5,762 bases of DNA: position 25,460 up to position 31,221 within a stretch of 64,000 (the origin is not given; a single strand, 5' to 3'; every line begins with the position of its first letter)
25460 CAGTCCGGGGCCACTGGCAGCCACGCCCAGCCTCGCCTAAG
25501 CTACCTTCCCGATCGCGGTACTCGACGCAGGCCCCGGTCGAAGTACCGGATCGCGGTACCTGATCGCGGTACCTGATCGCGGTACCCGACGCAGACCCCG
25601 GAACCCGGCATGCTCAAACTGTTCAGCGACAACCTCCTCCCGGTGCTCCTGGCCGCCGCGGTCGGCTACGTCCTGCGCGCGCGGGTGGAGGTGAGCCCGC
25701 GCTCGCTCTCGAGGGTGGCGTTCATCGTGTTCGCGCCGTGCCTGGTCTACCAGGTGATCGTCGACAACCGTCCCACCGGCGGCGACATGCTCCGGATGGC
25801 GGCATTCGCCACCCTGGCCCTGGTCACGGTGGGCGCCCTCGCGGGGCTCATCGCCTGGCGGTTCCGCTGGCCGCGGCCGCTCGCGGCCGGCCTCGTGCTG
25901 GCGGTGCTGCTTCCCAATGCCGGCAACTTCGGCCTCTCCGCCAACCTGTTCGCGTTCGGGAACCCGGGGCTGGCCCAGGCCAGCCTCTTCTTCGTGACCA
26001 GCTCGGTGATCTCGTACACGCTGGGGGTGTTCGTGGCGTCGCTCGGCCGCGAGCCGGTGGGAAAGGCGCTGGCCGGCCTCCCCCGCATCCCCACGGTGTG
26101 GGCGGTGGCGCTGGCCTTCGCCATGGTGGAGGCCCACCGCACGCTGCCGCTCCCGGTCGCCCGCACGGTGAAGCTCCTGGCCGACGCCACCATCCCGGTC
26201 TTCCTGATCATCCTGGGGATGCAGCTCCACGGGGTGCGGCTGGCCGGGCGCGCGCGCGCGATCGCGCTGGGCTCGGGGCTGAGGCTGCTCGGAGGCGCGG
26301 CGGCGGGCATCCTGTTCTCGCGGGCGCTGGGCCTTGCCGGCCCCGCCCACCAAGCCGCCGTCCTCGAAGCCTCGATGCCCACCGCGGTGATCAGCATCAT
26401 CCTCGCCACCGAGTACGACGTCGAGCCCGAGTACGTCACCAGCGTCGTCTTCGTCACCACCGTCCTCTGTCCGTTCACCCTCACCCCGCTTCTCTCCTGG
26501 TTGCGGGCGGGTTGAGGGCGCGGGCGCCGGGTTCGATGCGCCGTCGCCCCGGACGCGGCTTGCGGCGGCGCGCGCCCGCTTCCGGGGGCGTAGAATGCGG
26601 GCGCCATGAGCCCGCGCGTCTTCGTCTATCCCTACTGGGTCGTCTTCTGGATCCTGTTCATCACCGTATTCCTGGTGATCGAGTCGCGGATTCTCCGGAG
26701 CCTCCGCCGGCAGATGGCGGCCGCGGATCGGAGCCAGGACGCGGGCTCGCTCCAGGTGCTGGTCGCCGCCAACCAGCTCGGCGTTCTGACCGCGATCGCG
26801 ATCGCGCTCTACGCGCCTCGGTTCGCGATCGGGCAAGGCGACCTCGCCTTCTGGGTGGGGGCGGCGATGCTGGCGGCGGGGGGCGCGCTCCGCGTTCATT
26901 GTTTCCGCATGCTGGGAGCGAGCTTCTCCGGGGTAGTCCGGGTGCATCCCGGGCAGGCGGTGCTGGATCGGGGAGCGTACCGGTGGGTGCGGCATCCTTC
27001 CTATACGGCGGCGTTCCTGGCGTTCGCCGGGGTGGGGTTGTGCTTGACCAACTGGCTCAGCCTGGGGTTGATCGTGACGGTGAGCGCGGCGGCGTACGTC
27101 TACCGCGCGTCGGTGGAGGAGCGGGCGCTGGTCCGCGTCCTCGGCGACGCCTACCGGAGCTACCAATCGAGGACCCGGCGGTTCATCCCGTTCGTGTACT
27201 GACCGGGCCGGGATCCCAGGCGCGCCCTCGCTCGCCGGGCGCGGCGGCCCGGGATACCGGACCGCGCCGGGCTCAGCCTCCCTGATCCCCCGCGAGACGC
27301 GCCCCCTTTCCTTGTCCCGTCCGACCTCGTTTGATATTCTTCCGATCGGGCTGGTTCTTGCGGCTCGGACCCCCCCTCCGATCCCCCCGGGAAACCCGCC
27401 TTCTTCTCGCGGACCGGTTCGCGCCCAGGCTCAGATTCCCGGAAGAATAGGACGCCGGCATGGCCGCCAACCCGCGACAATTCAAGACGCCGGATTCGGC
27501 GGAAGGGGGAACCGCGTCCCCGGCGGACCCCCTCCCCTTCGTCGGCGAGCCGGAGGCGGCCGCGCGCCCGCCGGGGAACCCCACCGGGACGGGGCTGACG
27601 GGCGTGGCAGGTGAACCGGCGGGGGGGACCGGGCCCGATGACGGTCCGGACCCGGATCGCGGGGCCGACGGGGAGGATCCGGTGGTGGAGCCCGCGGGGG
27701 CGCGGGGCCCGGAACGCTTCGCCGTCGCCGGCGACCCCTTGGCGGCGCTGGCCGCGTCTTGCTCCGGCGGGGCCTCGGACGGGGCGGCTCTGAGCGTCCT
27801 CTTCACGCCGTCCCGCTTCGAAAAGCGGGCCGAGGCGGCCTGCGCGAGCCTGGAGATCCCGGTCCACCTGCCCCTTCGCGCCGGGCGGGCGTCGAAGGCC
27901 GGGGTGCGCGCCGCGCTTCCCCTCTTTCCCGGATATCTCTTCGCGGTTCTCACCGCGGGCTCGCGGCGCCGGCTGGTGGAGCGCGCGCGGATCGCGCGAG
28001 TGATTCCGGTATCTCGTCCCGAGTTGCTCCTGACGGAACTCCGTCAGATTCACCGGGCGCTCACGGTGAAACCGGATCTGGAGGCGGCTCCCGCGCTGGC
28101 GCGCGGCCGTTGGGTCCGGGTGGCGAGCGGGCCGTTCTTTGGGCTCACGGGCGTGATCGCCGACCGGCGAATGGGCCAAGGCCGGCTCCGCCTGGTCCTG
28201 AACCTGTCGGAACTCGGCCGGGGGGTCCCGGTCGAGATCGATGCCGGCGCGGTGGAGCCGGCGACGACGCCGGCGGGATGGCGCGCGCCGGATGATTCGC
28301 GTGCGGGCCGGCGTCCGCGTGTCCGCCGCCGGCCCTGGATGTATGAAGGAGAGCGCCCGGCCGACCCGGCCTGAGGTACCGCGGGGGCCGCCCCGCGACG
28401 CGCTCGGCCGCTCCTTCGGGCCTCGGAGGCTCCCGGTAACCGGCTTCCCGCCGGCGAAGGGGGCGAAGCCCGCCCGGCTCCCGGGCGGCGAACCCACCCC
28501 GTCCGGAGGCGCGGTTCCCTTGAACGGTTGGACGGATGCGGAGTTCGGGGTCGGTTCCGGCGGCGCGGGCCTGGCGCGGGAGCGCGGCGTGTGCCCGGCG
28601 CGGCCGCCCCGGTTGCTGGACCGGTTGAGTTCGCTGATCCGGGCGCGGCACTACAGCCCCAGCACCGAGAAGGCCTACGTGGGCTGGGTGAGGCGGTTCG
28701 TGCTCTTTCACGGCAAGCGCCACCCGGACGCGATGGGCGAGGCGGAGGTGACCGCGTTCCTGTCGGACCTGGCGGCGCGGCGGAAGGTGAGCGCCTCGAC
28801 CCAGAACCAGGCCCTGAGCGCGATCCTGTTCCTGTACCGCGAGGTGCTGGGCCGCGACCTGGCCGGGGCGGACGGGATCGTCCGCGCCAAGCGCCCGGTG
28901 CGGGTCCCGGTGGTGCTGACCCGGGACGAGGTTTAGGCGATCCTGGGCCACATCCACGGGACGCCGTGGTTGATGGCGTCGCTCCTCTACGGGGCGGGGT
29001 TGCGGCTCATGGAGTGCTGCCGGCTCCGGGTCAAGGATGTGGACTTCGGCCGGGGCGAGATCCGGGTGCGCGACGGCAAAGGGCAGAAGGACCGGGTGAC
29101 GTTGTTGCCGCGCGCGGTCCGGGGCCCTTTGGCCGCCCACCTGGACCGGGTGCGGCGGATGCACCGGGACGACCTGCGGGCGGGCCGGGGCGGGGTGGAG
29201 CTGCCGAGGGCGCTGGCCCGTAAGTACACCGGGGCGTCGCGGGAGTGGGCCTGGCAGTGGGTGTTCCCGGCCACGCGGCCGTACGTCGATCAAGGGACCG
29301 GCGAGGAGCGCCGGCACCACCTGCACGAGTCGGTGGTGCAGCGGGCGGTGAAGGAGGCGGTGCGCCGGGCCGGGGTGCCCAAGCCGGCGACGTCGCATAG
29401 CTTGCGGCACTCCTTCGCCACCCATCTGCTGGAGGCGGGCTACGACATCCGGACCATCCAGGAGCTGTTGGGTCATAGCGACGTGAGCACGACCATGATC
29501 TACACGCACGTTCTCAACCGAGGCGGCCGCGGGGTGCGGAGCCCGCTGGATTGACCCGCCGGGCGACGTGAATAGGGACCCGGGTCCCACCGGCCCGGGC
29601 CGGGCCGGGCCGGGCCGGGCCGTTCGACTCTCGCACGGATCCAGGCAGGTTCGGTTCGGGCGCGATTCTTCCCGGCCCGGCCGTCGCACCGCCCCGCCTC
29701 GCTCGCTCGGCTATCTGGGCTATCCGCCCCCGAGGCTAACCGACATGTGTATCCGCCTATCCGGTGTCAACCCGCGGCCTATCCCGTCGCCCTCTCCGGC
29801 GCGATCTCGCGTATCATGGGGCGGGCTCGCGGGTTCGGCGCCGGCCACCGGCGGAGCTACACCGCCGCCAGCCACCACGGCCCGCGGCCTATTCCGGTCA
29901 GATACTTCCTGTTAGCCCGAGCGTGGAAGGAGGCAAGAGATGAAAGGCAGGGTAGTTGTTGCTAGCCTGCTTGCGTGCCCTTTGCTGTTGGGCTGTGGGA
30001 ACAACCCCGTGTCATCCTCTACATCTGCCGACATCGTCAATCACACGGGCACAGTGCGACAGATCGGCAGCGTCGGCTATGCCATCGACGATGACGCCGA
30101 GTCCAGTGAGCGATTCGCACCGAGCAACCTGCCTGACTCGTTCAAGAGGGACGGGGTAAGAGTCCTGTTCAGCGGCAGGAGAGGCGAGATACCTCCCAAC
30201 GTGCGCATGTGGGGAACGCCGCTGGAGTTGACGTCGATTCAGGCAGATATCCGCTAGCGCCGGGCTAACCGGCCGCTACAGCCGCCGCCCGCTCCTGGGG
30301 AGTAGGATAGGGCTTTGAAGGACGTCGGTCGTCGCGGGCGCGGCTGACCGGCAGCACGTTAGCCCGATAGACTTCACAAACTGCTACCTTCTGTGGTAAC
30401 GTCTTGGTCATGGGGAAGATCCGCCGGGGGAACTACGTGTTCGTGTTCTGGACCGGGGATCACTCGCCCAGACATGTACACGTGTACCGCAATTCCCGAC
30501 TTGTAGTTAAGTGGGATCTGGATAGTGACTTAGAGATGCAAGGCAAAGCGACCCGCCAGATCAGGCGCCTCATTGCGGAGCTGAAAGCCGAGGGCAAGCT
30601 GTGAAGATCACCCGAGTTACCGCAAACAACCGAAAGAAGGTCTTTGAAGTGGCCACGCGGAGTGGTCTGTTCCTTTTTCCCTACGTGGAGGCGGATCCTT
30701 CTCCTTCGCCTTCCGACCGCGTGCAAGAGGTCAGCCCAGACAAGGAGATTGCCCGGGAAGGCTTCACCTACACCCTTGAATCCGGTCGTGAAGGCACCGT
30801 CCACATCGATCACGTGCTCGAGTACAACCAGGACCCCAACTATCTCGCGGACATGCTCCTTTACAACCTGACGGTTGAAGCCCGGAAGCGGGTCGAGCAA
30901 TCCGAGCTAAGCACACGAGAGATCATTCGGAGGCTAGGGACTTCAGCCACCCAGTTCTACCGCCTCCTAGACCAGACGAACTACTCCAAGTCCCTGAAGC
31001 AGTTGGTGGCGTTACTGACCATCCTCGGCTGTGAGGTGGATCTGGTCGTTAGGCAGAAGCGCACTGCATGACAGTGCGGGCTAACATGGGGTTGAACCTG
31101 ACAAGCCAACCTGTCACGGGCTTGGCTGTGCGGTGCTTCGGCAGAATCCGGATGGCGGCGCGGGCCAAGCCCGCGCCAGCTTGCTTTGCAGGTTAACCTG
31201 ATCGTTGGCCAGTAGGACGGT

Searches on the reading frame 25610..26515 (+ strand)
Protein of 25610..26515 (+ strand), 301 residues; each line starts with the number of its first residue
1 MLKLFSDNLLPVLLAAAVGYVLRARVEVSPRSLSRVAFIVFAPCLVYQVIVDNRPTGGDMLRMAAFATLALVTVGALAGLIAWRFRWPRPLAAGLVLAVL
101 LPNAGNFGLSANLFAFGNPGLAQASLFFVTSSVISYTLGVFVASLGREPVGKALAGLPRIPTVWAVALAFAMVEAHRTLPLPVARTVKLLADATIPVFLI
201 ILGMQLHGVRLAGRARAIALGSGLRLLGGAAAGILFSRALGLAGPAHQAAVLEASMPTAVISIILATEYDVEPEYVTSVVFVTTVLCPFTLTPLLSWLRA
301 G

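Call 25: search_protein_families(library=pfam, proteins=[window:25610-26515:+], max_evalue=0.00001)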
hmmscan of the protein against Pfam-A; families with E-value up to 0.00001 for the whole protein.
window:25610-26515:+ (301 aa): 1 family
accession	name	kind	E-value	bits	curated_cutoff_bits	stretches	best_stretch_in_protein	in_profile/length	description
PF03547.23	Mem_trans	-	1.4e-22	80.2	25.7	2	159-292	202-340/343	Membrane transport protein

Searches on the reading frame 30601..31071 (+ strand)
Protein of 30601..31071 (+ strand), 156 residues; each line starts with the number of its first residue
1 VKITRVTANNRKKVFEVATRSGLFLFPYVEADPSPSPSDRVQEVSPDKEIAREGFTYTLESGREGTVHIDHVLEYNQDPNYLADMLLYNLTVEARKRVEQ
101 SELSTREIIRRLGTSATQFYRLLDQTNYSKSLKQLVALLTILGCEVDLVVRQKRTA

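Call 11: search_protein_families(library=pfam, proteins=[window:30601-31071:+], max_evalue=0.01)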
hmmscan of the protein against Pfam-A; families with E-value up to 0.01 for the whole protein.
window:30601-31071:+ (156 aa): 2 families
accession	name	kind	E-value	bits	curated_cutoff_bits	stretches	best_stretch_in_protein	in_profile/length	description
PF13744.12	HTH_37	-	0.0012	19.1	27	1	96-151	25-80/80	Helix-turn-helix domain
PF13443.12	HTH_26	-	0.0042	17.7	22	1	99-146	7-54/63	Cro/C1-type HTH DNA-binding domain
